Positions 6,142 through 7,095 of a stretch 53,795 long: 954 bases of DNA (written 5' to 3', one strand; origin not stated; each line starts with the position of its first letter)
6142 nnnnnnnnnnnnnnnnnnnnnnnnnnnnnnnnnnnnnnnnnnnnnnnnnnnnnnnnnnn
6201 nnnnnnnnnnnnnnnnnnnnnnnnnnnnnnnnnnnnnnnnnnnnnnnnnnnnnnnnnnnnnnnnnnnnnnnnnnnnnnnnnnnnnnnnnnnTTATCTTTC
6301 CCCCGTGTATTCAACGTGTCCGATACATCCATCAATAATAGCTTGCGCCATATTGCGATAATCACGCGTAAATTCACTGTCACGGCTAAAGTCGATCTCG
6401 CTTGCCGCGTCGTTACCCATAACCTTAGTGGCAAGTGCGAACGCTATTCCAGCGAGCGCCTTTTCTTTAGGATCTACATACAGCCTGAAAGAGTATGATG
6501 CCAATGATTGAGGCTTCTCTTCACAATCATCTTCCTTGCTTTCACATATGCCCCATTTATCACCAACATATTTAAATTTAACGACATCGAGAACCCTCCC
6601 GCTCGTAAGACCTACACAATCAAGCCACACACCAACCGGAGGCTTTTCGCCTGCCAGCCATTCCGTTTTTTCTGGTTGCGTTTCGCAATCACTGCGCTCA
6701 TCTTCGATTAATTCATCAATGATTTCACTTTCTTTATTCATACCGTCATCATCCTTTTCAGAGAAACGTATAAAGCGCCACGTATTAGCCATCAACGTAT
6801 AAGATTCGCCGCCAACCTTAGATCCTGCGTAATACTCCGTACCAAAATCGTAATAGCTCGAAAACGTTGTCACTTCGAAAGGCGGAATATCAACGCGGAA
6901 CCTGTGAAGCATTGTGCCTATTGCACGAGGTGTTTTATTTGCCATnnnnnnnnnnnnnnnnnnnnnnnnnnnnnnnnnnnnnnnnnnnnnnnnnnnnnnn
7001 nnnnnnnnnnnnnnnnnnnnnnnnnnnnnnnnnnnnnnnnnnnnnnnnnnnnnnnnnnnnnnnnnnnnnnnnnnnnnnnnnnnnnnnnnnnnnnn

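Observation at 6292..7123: Translationally coupled pair of unknown genes (58 aa + 217 aa acidic) at the distal end of the replication operon, next to int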

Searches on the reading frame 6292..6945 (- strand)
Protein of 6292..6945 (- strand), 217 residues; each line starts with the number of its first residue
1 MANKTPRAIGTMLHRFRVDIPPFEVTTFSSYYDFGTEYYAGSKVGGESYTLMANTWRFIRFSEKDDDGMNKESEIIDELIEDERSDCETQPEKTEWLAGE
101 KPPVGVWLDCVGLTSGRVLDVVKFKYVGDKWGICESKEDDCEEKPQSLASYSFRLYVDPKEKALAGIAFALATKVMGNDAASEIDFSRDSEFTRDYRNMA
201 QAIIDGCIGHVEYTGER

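Call 3: search_protein_families(library=pfam, proteins=[window:6292-6945:-], max_evalue=0.1)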
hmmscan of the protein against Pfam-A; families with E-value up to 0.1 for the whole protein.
window:6292-6945:- (217 aa): 0 families

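Call 4: search_protein_families(library=phrogs, proteins=[window:6292-6945:-], max_evalue=0.1)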
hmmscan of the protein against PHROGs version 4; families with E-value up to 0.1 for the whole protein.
window:6292-6945:- (217 aa): 0 families

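Call 6: search_dna_similar(query=window:6292-6945:-, collection=phages, mode=protein, max_rows=30, max_evalue=0.01)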
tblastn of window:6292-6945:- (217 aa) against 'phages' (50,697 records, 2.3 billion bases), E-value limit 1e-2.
Records with a match: 7; places in all: 7; records where one place covers at least 80% of the query: 7.
Best place of each record, by identity: 60-80% 5; <60% 2.
By first word of the organism name: Escherichia 6; Enterobacteria 1.
By host as written in the record: Escherichia coli K-12 5; Escherichia coli 1; Escherichia coli str. K-12 substr. W3110 1.
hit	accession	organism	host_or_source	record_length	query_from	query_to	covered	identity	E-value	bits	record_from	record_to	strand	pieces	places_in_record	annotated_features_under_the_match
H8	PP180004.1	Escherichia phage mEp044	Escherichia coli K-12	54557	7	217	97%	78.7%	2e-94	306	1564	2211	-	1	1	hypothetical protein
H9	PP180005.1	Escherichia phage mEp554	Escherichia coli K-12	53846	7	217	97%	78.2%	8e-94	305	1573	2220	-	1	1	hypothetical protein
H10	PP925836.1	Escherichia phage MagusPhagus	Escherichia coli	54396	1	216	100%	75.0%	1e-93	305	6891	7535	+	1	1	hypothetical protein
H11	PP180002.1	Escherichia phage mEp013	Escherichia coli K-12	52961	1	217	100%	69.6%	3e-83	275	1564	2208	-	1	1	hypothetical protein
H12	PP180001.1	Escherichia phage mEp010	Escherichia coli K-12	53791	7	217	97%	64.4%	5e-73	245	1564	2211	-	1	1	hypothetical protein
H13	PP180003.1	Escherichia phage mEp515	Escherichia coli K-12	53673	7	215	96%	52.3%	8e-48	173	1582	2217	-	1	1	hypothetical protein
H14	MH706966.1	Enterobacteria phage mEp021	Escherichia coli str. K-12 substr. W3110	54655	7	215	96%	52.3%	8e-48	173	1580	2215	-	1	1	hypothetical protein | ribosome_binding_site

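Call 7: get_annotated_region(hit=H14, flank=4000)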
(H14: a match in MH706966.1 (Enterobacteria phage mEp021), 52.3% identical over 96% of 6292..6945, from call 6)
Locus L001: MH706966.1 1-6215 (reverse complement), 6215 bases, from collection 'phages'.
description: Enterobacteria phage mEp021, complete genome.
organism: Enterobacteria phage mEp021 (NCBI taxid 1150757)
taxonomy: Viruses; Duplodnaviria; Heunggongvirae; Uroviricota; Caudoviricetes
host: Escherichia coli str. K-12 substr. W3110; source: -; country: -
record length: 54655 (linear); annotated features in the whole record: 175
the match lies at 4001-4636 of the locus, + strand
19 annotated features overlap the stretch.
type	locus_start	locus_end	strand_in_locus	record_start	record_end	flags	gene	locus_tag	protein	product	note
CDS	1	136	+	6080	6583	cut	-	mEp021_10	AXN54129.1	putative HNH endonuclease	-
regulatory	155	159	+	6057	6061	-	-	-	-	ribosome_binding_site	CGGAG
CDS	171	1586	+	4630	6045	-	-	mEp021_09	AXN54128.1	putative replicative DNA helicase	-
regulatory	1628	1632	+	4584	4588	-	-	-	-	ribosome_binding_site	TGGTG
CDS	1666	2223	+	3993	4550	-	-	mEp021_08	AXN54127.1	hypothetical protein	-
regulatory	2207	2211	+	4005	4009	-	-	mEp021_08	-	ribosome_binding_site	CGGGG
CDS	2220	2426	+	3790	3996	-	-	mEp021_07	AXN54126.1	hypothetical protein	-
regulatory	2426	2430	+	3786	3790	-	-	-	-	ribosome_binding_site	AGGGG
CDS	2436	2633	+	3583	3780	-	-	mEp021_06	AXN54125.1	hypothetical protein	-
regulatory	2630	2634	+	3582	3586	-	-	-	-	ribosome_binding_site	ATGAG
CDS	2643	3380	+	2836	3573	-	-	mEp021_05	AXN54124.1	putative DNA methyltransferase N-4/N-6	-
regulatory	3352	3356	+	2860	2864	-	-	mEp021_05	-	ribosome_binding_site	AGGCG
CDS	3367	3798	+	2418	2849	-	-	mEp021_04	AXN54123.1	putative recombination protein NinB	-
regulatory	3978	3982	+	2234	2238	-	-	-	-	ribosome_binding_site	AGGAT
CDS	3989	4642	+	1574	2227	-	-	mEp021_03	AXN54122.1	hypothetical protein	-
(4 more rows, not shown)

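Call 8: get_annotated_region(hit=H8, flank=4000)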
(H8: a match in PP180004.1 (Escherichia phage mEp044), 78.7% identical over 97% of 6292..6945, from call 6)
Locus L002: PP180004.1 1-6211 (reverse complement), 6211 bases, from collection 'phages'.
description: Escherichia phage mEp044, complete genome.
organism: Escherichia phage mEp044 (NCBI taxid 3121469)
taxonomy: Viruses; Duplodnaviria; Heunggongvirae; Uroviricota; Caudoviricetes
host: Escherichia coli K-12; source: human feces; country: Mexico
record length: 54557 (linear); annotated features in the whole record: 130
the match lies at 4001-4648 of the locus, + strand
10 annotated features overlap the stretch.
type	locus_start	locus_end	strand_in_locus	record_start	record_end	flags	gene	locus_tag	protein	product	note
CDS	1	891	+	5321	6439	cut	-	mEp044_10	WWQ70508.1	hypothetical protein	rasttk_feature_creation_tool=/opt/patric-common/ runtime/bin/phanotate version Unknown; ...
CDS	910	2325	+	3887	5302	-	-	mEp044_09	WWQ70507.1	DNA helicase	rasttk_feature_creation_tool=/opt/patric-common/ runtime/bin/phanotate version Unknown; ...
CDS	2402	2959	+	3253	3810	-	-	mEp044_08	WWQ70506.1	hypothetical protein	rasttk_feature_creation_tool=/opt/patric-common/ runtime/bin/phanotate version Unknown; ...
CDS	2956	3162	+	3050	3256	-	-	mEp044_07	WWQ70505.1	hypothetical protein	rasttk_feature_creation_tool=/opt/patric-common/ runtime/bin/phanotate version Unknown; ...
CDS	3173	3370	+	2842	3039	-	-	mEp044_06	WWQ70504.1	hypothetical protein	rasttk_feature_creation_tool=/opt/patric-common/ runtime/bin/phanotate version Unknown; ...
CDS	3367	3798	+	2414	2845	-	-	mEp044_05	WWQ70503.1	hypothetical protein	rasttk_feature_creation_tool=/opt/patric-common/ runtime/bin/phanotate version Unknown; ...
CDS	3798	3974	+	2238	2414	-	-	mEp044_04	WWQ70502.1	hypothetical protein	rasttk_feature_creation_tool=/opt/patric-common/ runtime/bin/phanotate version Unknown; ...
CDS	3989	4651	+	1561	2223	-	-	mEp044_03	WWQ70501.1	hypothetical protein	rasttk_feature_creation_tool=/opt/patric-common/ runtime/bin/phanotate version Unknown; ...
CDS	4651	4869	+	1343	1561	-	-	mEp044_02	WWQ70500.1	hypothetical protein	rasttk_feature_creation_tool=/opt/patric-common/ runtime/bin/phanotate version Unknown; ...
CDS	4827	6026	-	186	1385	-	-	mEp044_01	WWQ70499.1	integrase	rasttk_feature_creation_tool=/opt/patric-common/ runtime/bin/phanotate version Unknown; ...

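Call 9: get_annotated_region(hit=H10, flank=4000)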
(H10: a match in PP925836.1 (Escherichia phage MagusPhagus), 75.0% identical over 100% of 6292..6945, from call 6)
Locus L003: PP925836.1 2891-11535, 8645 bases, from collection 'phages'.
description: Escherichia phage MagusPhagus, complete genome.
organism: Escherichia phage MagusPhagus (NCBI taxid 3233703)
taxonomy: Viruses
host: Escherichia coli; source: bird poop; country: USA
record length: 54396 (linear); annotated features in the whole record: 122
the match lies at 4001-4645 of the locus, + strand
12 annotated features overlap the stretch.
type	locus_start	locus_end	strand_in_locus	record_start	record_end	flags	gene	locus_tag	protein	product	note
CDS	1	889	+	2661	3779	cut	-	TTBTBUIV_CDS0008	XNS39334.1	DNA repair exonuclease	-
CDS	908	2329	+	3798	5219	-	-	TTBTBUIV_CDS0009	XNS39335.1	hypothetical protein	-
CDS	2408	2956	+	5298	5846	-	-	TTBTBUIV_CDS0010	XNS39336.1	MarR family transcrition regulator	-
CDS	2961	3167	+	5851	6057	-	-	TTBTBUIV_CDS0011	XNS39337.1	hypothetical protein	-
CDS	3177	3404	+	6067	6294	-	-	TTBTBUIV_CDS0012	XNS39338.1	hypothetical protein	-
CDS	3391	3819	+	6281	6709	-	-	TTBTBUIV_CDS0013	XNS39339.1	NinB/Orf homologous recombination mediator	-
CDS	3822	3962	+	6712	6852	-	-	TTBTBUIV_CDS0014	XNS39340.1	hypothetical protein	-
CDS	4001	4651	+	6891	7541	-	-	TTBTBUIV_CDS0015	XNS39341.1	hypothetical protein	-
CDS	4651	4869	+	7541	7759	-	-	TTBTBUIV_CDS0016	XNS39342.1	hypothetical protein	-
CDS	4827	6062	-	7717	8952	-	-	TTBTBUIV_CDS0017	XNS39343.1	hypothetical protein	-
CDS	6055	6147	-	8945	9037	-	-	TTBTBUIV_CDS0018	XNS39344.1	hypothetical protein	-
CDS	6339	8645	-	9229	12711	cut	-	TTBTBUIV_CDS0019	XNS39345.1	tail fiber protein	-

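Call 11: find_homologous_proteins(query=window:6292-6945:-, max_evalue=0.001)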
Query window:6292-6945:- (217 aa): 422 proteins with E <= 0.001 among 578 candidates; the best 120 are listed.
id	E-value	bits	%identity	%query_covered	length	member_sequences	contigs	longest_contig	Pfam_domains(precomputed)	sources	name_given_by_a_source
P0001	1.1e-133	462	93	100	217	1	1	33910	-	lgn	-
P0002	9.2e-132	455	91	100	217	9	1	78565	-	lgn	-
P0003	3.1e-131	454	91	100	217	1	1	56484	-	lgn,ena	-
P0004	5.6e-131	453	91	100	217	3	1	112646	-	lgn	-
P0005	8.2e-127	439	88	100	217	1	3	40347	-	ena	-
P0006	4.1e-126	437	87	100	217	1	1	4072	-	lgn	-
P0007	8.6e-126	436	87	100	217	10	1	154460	-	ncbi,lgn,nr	ncbi:hypothetical protein OWJ43_001479 [Escherichia coli]|nr:hypothetical protein [Escherichia coli]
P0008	6.6e-124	430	87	100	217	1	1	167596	-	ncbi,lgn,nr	ncbi:TPA: hypothetical protein K9R58_003561 [Escherichia coli]|nr:hypothetical protein [Escherichia 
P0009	3.2e-122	424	86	99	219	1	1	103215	-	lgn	-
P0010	2.9e-121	421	86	100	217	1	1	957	-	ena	-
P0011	3.9e-121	421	84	100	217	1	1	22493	-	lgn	-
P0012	8.3e-121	420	83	100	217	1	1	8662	-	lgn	-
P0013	4.4e-120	417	85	100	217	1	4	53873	-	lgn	-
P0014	4.5e-120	417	84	100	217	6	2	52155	-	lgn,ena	-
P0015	1.6e-119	415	84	100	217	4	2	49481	-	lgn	-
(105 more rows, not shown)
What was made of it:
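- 6292..6945 (-): p217: a 217-aa modular protein (the coordinates include the stop codon). There are 422 clusters at 90% identity, all from E. coli or Shigella and all hypothetical (call 11).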

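Call 19: find_related_loci(query=A1, collection=viral_contigs, flank=4000)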
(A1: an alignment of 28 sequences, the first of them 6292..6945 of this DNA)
Query A1 (217 aa) in viral_contigs; peptide patterns used: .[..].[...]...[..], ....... (x = any residue, [..] = any of these).
88 stretches matched a pattern; 39 encode a relative of the query (tblastn E <= 1e-3); 38 distinct loci.
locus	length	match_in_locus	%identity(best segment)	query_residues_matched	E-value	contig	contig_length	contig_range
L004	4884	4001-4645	81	1-215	5e-118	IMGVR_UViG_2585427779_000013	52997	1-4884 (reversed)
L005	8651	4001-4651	78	1-217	3e-114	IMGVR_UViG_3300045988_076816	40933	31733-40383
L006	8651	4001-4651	78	1-217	3e-114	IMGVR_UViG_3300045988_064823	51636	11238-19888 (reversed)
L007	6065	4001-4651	76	1-217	9e-112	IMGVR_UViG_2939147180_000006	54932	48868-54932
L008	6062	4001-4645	75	1-216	1e-108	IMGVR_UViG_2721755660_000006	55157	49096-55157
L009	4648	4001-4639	74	1-215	1e-105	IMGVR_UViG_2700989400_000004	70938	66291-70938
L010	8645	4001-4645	74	1-217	6e-105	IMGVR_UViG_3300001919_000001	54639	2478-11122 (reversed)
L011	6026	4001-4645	72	1-216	3e-104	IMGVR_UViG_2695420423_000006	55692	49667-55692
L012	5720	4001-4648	73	1-217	2e-103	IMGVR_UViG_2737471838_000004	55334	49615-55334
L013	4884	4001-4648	69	1-216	8e-101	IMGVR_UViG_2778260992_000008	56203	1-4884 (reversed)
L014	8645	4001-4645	69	1-217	2e-97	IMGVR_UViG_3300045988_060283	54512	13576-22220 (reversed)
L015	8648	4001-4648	70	7-217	1e-97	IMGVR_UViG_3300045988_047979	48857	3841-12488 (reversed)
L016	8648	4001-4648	68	7-217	5e-93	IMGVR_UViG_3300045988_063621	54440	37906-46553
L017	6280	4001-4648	68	1-217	6e-91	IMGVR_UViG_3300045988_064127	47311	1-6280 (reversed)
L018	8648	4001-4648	67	1-217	2e-89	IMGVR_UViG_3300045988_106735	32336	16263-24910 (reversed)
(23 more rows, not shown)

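Call 22: search_protein_representatives(alignment_id=A1)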
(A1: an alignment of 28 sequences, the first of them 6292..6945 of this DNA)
Query: 28 sequences, 217 profile positions. Proteins with E-value up to 0.001 (for the whole library): 10; up to 1e-10: 9; up to 1e-30: 7. The best 10 are listed.
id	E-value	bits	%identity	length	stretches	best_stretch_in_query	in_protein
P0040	2.5e-127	438.8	-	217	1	1-217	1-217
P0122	3.0e-84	297.9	-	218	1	6-217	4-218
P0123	2.0e-75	269.1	-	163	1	52-216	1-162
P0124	4.0e-55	202.7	-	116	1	1-95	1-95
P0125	5.1e-43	163.2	-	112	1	4-108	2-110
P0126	8.2e-39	149.4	-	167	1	40-171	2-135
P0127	1.6e-35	138.7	-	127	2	156-217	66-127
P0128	1.4e-20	89.8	-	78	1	56-108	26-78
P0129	7.1e-15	71.2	-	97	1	5-72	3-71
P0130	5.8e-10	55.1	-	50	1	1-35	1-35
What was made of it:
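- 6292..6945 (-): Only 10 representatives exist among 1.84 billion proteins (call 22).
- Tried and rejected: An exhaustive HMMER search of 1.84 billion representatives found only the family itself and its fragments (call 22).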

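Call 31: predict_structure(alignment_id=A2)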
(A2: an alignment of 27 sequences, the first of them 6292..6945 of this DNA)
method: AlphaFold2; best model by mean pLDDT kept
length: 217 residues; sequences in the alignment: 27
mean_pLDDT: 76.5   pTM: 0.44
mean pLDDT of the five models: 76.5, 75.4, 75.4, 74.7, 65.4
residues with pLDDT >= 90: 30; 70-90: 137; 50-70: 17; < 50: 33
segments of 3 or more residues with pLDDT < 50: 1-4, 63-90
pLDDT, mean of each block of 10 residues (from residue 1): 64 86 89 76 89 86 47 33 37 81 88 88 88 85 85 85 86 84 79 81 77 66
secondary structure, 60 per line:
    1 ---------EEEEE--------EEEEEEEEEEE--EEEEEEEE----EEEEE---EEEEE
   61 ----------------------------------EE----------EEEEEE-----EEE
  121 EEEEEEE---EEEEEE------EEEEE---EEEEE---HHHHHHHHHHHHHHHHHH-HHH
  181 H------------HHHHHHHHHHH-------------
elements in order: E10-14 E23-33 E36-43 E48-52 E56-60 E107-112 E118-127 E131-136 E143-147 E151-155 H159-176 H178-181 H194-204
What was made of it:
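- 6292..6945 (-): AF2 gives pLDDT 76.5, with the folded domains at about 85 (call 31).
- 6661..6759 (-): p217 acidic segment (aa 63-95). It holds the near-invariant motif GMNKESE[IV]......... (aa 68-84, nt 6694-6744). pLDDT is 33-47 and the segment is predicted disordered (call 31).
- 6475..6660 (-): p217 middle small beta-barrel (aa 96-157), the hypervariable module. It occurs as 7 allele classes down to 21% identity. Strands at 107-155 (call 31).
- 6295..6474 (-): p217 C-terminal helical domain (aa 158-217), conserved. Helices at 159-176, 178-181 and 194-204 (call 31).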

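Call 36: search_protein_families(library=padloc, proteins=[window:6292-6945:-], max_evalue=1)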
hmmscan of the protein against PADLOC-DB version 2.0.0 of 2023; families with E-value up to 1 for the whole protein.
window:6292-6945:- (217 aa): 0 families

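Call 37: search_protein_families(library=ncbifam, proteins=[window:6292-6945:-, L002:4651-4869:+], max_evalue=1)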
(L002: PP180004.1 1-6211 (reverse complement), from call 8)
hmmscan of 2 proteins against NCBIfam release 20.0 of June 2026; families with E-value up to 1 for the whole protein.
window:6292-6945:- (217 aa): 0 families

L002:4651-4869:+ (72 aa): 0 families

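Call 38: search_solved_structures(query=A2, max_evalue=10)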
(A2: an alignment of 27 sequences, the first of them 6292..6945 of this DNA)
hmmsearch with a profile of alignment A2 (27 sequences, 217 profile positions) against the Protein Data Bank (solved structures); distinct sequences matched with E-value up to 10: 1.
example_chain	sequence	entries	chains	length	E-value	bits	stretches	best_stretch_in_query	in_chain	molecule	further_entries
1j7m_A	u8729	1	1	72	0.57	12.7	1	100-141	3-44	MATRIX METALLOPROTEINASE 2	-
